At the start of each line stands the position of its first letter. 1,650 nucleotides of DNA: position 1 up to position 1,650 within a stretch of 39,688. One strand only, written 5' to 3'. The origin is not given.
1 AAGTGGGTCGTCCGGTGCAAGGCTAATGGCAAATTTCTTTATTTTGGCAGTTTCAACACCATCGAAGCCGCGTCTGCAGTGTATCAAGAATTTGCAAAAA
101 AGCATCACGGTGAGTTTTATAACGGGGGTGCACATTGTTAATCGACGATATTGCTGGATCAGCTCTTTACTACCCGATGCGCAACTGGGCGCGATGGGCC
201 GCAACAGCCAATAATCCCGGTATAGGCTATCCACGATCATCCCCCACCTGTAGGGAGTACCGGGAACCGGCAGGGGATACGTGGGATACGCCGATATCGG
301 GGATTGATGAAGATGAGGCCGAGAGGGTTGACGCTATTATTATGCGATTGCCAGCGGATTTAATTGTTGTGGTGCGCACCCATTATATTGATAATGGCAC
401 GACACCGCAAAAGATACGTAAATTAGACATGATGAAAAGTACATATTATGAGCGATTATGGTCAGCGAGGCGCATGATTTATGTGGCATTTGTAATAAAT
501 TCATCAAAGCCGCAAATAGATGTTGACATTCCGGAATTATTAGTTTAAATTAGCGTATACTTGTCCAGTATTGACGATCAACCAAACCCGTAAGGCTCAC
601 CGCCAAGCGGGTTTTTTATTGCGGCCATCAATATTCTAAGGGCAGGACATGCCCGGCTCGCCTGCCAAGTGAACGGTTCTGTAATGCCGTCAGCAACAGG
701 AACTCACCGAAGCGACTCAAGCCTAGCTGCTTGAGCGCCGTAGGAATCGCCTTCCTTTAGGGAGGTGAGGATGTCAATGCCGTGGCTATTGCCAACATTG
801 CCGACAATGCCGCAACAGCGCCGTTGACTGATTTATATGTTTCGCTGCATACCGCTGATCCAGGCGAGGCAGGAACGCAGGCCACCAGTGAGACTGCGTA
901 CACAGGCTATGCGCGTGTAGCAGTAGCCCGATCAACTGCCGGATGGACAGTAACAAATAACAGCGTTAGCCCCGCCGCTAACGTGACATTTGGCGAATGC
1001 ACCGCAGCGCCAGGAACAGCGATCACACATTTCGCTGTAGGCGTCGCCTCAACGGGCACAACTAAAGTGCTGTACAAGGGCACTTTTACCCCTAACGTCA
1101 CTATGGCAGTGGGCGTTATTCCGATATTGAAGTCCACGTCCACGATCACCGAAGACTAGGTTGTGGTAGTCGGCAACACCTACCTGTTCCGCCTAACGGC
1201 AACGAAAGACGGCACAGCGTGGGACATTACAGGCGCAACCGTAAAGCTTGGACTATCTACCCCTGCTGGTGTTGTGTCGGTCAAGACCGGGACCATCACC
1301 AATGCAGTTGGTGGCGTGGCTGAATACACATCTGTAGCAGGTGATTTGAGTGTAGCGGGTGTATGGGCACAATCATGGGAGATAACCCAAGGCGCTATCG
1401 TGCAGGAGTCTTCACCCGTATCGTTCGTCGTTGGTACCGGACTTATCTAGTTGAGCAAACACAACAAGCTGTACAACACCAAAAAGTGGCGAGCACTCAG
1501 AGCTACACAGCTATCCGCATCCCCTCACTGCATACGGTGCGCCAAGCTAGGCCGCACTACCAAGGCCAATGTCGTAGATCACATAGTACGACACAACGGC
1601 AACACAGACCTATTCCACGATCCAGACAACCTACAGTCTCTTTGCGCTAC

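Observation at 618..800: Orphan tnpB 3' fragment plus right end: a candidate stand-alone omega RNA in the late-operon leader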

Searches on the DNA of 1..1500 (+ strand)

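Call 4: search_rna_families(source=window, start=450, end=950, threshold=evalue, max_evalue=10, show_alignments=5)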
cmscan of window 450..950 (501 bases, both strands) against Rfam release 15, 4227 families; matches with E-value up to 10: 3.
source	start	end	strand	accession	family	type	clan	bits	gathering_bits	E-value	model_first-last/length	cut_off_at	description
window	515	620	+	RF00513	Trp_leader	Cis-reg; leader;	-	16.5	41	1.2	1-100/100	no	Tryptophan operon leader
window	638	790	+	RF00062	HgcC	Gene;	-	15.9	50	0.25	1-130/130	no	HgcC family RNA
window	746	768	+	RF02656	sot0042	Gene; sRNA;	-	9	88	8.1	152-174/174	no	Sense overlapping transcript RNA 0042 (sot)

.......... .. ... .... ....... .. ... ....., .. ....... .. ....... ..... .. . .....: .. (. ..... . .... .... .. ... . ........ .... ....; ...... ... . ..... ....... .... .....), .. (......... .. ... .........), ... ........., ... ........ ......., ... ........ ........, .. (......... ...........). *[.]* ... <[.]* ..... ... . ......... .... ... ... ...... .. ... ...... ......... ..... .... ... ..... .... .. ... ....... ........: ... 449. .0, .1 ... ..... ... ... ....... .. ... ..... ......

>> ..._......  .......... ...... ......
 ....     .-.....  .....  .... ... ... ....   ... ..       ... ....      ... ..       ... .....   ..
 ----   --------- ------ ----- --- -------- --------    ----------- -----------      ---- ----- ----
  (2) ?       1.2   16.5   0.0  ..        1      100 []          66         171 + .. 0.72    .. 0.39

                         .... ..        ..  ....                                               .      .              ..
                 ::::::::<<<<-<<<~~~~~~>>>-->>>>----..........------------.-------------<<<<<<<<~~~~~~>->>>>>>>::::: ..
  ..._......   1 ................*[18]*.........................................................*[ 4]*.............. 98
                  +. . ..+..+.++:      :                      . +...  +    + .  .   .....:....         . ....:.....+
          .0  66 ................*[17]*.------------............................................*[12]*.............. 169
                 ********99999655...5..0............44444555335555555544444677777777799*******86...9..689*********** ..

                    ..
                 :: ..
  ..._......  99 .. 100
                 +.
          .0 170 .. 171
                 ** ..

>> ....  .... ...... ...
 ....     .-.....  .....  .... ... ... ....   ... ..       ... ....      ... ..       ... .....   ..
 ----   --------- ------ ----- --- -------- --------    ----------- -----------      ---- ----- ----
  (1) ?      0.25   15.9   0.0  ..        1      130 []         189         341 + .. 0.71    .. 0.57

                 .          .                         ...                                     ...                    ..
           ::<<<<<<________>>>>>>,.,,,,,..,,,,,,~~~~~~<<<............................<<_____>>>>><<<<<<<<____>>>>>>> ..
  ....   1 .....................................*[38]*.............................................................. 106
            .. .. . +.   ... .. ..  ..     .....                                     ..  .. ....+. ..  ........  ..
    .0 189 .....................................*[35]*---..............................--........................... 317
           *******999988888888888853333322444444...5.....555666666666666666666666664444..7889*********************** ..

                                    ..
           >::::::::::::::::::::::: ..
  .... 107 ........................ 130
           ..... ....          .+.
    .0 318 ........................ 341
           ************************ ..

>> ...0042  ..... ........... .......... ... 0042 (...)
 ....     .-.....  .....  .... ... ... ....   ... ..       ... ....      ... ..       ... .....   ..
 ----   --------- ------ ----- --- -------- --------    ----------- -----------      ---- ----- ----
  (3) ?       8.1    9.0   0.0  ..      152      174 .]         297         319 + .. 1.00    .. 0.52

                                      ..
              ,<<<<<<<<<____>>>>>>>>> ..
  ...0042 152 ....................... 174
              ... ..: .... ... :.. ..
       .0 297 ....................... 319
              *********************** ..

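Call 5: search_dna_similar(query=window:1-1500:+, collection=phages, mode=near, max_rows=30)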
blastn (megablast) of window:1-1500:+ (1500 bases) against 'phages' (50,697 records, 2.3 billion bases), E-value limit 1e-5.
No match.

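Call 7: search_dna_similar(query=window:560-800:+, collection=phages, mode=distant, max_rows=30)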
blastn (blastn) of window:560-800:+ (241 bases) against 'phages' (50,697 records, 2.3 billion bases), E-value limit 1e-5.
Records with a match: 3; places in all: 3; records where one place covers at least 80% of the query: 0.
Best place of each record, by identity: 60-80% 3.
By first word of the organism name: Ralstonia 3.
By host as written in the record: Ralstonia pseudosolanacearum I-31 (MT043) 3.
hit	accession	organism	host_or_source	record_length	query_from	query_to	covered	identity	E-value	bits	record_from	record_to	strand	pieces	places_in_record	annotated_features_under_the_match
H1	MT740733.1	Ralstonia phage Dimitile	Ralstonia pseudosolanacearum I-31 ...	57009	65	218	64%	79.1%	7e-33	145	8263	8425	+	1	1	transposase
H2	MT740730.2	Ralstonia phage Cimandef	Ralstonia pseudosolanacearum I-31 ...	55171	65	218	64%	79.1%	7e-33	145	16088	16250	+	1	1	transposase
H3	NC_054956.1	Ralstonia phage Cimandef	Ralstonia pseudosolanacearum I-31 ...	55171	65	218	64%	79.1%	7e-33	145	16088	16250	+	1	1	transposase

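Call 8: search_dna_similar(query=window:560-800:+, collection=ecoli_genomes, mode=distant, max_rows=20)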
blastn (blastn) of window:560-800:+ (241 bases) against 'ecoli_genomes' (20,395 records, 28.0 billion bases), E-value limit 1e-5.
Records with a match: 38; places in all: 38; records where one place covers at least 80% of the query: 0.
Genomes with a match: 38 of 5426; with a place that covers at least 80% of the query: 0. Places per genome that has any: lowest 1, median 1, highest 1. On chromosomes: 0 places; on plasmids: 38.
Best place of each record, by identity: 60-80% 38.
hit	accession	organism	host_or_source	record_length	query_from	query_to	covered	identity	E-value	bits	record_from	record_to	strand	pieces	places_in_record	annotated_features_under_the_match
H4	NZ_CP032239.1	Escherichia coli strain ECCWS199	chicken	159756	71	218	61%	70.9%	7e-8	67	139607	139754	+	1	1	RNA-guided endonuclease InsQ/TnpB family protein | hypothetical protein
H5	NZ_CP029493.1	Escherichia coli strain HS30-1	Homo sapiens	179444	71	218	61%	70.9%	7e-8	67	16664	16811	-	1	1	RNA-guided endonuclease InsQ/TnpB family protein | hypothetical protein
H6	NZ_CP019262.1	Escherichia coli strain 13C1065T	chicken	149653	71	218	61%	70.9%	7e-8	67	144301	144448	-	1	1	RNA-guided endonuclease InsQ/TnpB family protein | hypothetical protein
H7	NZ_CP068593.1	Escherichia coli strain EF7-18-58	Gallus gallus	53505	71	218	61%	70.9%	7e-8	67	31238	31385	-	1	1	RNA-guided endonuclease InsQ/TnpB family protein | hypothetical protein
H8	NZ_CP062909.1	Escherichia coli strain Res13-Lact-EB12-05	Sus scrofa domesticus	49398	71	218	61%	70.9%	7e-8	67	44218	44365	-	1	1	RNA-guided endonuclease InsQ/TnpB family protein | hypothetical protein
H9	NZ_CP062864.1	Escherichia coli strain Res13-Lact-PEB14-36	Sus scrofa domesticus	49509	71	218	61%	70.9%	7e-8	67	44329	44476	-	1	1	RNA-guided endonuclease InsQ/TnpB family protein | hypothetical protein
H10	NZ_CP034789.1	Escherichia coli strain ECCNB20-2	chicken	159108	71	218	61%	70.9%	7e-8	67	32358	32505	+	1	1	RNA-guided endonuclease InsQ/TnpB family protein | hypothetical protein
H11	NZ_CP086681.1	Escherichia coli strain EFF60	anaerobic effluent of swine manure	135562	71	218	61%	70.9%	7e-8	67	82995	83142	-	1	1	RNA-guided endonuclease InsQ/TnpB family protein | hypothetical protein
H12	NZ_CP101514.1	Escherichia coli strain HH194M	migratory bird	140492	71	218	61%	70.9%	7e-8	67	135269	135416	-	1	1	RNA-guided endonuclease InsQ/TnpB family protein | type II toxin-antitoxin system Phd/YefM family antitoxin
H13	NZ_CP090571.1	Escherichia coli strain BY63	wastewater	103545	71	218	61%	70.9%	7e-8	67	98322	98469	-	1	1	RNA-guided endonuclease InsQ/TnpB family protein | hypothetical protein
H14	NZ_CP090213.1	Escherichia coli strain BY68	wastewater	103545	71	218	61%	70.9%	7e-8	67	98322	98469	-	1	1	RNA-guided endonuclease InsQ/TnpB family protein | hypothetical protein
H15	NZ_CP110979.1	Escherichia coli strain XYEH3934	Homo sapiens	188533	71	218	61%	70.9%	7e-8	67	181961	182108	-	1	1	RNA-guided endonuclease InsQ/TnpB family protein | hypothetical protein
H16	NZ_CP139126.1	Escherichia coli strain YZ22PE244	Pig farm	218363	71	218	61%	70.9%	7e-8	67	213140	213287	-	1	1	RNA-guided endonuclease TnpB family protein | hypothetical protein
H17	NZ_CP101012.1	Escherichia coli strain ET76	sediment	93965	71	218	61%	70.9%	7e-8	67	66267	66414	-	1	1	RNA-guided endonuclease TnpB family protein | hypothetical protein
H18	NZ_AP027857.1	Escherichia coli strain 2017-19-1CC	Homo sapiens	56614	71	218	61%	70.9%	7e-8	67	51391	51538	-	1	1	RNA-guided endonuclease InsQ/TnpB family protein | hypothetical protein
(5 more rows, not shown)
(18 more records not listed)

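Call 9: get_annotated_region(hit=H1, flank=3000)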
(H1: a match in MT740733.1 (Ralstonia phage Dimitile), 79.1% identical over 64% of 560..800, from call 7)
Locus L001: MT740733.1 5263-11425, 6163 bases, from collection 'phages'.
description: Ralstonia phage Dimitile, complete genome.
organism: Ralstonia phage Dimitile (NCBI taxid 2759723)
taxonomy: Viruses; Duplodnaviria; Heunggongvirae; Uroviricota; Caudoviricetes; Cimandefvirus
host: Ralstonia pseudosolanacearum I-31 (MT043); source: aubergine plant field; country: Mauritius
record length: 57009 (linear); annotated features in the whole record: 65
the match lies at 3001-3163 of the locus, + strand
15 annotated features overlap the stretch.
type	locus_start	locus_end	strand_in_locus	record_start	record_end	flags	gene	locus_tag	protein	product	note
CDS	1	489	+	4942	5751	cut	-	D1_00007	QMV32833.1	hypothetical protein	-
CDS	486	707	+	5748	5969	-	-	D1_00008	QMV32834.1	hypothetical protein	-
CDS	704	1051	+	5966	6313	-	-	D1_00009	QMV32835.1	terminase small subunit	Terminase small subunit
CDS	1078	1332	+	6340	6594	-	-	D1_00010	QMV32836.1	hypothetical protein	-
CDS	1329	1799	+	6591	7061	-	-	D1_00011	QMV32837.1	hypothetical protein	-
CDS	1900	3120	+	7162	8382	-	-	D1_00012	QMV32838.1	transposase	IS200/IS605 family transposase ISAba30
CDS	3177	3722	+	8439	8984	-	-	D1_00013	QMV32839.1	hypothetical protein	-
CDS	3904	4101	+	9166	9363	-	-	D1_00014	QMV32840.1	hypothetical protein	-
CDS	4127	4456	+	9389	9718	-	-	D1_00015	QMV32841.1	hypothetical protein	-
CDS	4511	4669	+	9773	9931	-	-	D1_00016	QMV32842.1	hypothetical protein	-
CDS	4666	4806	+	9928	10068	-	-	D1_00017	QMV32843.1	hypothetical protein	-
CDS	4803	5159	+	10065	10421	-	-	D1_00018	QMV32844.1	hypothetical protein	-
CDS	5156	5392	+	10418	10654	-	-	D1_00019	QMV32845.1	hypothetical protein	-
CDS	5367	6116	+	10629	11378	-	-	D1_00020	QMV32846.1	hypothetical protein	-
CDS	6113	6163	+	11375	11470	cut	-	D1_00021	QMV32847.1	hypothetical protein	-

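Call 10: get_annotated_region(hit=H4, flank=2500)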
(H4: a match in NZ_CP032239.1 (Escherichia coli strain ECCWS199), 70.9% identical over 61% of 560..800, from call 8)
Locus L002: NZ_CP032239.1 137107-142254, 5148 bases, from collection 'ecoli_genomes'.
description: Escherichia coli strain ECCWS199 plasmid pTB222, complete sequence
organism: Escherichia coli strain ECCWS199 (NCBI taxid 562)
replicon: plasmid pTB222; assembly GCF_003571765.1
host: chicken; source: stool; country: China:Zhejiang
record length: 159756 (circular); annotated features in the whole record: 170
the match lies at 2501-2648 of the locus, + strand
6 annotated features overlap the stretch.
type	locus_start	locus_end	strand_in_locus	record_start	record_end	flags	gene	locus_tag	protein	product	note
CDS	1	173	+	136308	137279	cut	-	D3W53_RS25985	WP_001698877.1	ParB/RepB/Spo0J family plasmid partition protein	-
CDS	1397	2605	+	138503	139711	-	-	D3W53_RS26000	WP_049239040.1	RNA-guided endonuclease InsQ/TnpB family protein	-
CDS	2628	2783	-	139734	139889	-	-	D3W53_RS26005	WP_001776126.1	hypothetical protein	-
CDS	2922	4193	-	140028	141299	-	-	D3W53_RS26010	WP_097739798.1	Y-family DNA polymerase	-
CDS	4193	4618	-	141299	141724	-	umuD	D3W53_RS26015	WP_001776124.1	translesion error-prone DNA polymerase V autoproteolytic subunit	-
CDS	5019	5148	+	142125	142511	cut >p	-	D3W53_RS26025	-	group II intron reverse transcriptase/maturase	incomplete; partial in the middle of a contig; missing C-terminus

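Call 24: search_dna_similar(query=window:600-800:+, collection=plasmids, mode=distant, max_rows=25)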
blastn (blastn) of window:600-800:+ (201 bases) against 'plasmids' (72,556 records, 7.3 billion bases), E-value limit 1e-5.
Records with a match: 1110; places in all: 1188; records where one place covers at least 80% of the query: 2.
Best place of each record, by identity: 90-95% 1; 80-90% 6; 60-80% 1103.
By first word of the organism name: Klebsiella 935; Escherichia 72; Xylella 12; Providencia 11; Pseudomonas 10; Xanthomonas 7; Enterobacter 7; Raoultella 7; Arsenophonus 6; Salmonella 6; and 21 more.
By predicted mobility (MOB-suite, as given by PLSDB): conjugative 931; non-mobilizable 134; mobilizable 45.
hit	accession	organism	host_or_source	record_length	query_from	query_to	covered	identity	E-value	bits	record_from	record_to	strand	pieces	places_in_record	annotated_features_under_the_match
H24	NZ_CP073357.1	Proteus terrae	chicken,feces,feces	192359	25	195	85%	73.3%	2e-18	99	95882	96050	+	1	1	RNA-guided endonuclease TnpB family protein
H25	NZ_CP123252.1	Providencia rettgeri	chicken,individual chicken feces,feces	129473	25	195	85%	73.3%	2e-18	99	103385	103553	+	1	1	transposase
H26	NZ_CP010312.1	Geoalkalibacter subterraneus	-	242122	20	178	79%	78.7%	3e-29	134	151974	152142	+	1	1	none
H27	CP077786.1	Xanthomonas perforans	"Ipomoea aquatic",cell culture,diseased ...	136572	25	179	77%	77.4%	1e-28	133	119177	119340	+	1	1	record has no annotation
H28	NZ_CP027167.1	Pseudomonas paraeruginosa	-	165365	25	178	77%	77.6%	2e-26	126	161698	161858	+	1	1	RNA-guided endonuclease TnpB family protein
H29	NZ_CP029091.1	Pseudomonas paraeruginosa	-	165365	25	178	77%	77.6%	2e-26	126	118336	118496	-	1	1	RNA-guided endonuclease TnpB family protein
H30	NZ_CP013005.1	Xanthomonas citri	wild cotton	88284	25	178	77%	77.3%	4e-28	132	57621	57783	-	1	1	none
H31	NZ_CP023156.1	Xanthomonas citri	Gossypium hirsutum,cell culture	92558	25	178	77%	77.3%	4e-28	132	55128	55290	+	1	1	none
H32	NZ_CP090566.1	Xanthomonas citri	Gossypium hirsutum,Whole organism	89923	25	178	77%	77.3%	4e-28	132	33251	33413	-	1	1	none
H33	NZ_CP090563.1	Xanthomonas citri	Gossypium hirsutum,Whole organism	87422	25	178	77%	77.3%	4e-28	132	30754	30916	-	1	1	none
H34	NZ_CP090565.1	Xanthomonas citri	Gossypium hirsutum,Whole organism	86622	25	178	77%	77.3%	4e-28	132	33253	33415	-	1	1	none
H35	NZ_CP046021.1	Xanthomonas citri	tissue sample,leaf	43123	25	178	77%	77.3%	4e-28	132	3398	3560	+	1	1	none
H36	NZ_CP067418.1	Aeromonas media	cell culture,water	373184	25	178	77%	76.9%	1e-21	109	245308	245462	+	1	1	RNA-guided endonuclease TnpB family protein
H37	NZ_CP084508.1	Edwardsiella tarda ATCC 15947 = NBRC 105688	Homo sapiens,Whole organism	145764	25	178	77%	76.7%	6e-26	123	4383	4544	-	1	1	none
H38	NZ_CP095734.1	Methylophaga pinxianii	pure culture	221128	25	178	77%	75.8%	1e-22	113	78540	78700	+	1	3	transposase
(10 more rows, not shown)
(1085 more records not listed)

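Call 47: build_rna_model(alignment_id=A3)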
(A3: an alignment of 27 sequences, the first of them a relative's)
Model R1 built from alignment A3 (27 sequences, 178 columns); structure: RNAalifold consensus.
model positions 154; base pairs 31; branch points 3; effective number of sequences 1.6; information 0.59 bits per position. Calibrated on 0.2 Mb of random sequence (short: E-values are rough).
structure used (alignment columns):
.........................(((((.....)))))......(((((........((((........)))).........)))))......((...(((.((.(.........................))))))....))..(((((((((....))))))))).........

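Call 48: search_with_rna_model(model_id=R1, source=window, max_evalue=10, show_alignments=2)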
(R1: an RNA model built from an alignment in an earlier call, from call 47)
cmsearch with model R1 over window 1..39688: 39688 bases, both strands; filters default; matches with E-value up to 10: 7.
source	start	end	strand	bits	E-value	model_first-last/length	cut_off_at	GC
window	624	777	+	149.3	2.7e-45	1-154/154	no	0.55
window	27137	27249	-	32.1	9.9e-09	1-154/154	no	0.58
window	29611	29729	+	32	1e-08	1-154/154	no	0.55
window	29690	29804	-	28.9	1e-07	1-154/154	no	0.45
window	27457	27476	+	9.1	0.15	125-144/154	no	0.65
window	28557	28666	+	8.3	0.25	1-154/154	no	0.55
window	28525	28552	+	4.5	4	1-154/154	no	0.57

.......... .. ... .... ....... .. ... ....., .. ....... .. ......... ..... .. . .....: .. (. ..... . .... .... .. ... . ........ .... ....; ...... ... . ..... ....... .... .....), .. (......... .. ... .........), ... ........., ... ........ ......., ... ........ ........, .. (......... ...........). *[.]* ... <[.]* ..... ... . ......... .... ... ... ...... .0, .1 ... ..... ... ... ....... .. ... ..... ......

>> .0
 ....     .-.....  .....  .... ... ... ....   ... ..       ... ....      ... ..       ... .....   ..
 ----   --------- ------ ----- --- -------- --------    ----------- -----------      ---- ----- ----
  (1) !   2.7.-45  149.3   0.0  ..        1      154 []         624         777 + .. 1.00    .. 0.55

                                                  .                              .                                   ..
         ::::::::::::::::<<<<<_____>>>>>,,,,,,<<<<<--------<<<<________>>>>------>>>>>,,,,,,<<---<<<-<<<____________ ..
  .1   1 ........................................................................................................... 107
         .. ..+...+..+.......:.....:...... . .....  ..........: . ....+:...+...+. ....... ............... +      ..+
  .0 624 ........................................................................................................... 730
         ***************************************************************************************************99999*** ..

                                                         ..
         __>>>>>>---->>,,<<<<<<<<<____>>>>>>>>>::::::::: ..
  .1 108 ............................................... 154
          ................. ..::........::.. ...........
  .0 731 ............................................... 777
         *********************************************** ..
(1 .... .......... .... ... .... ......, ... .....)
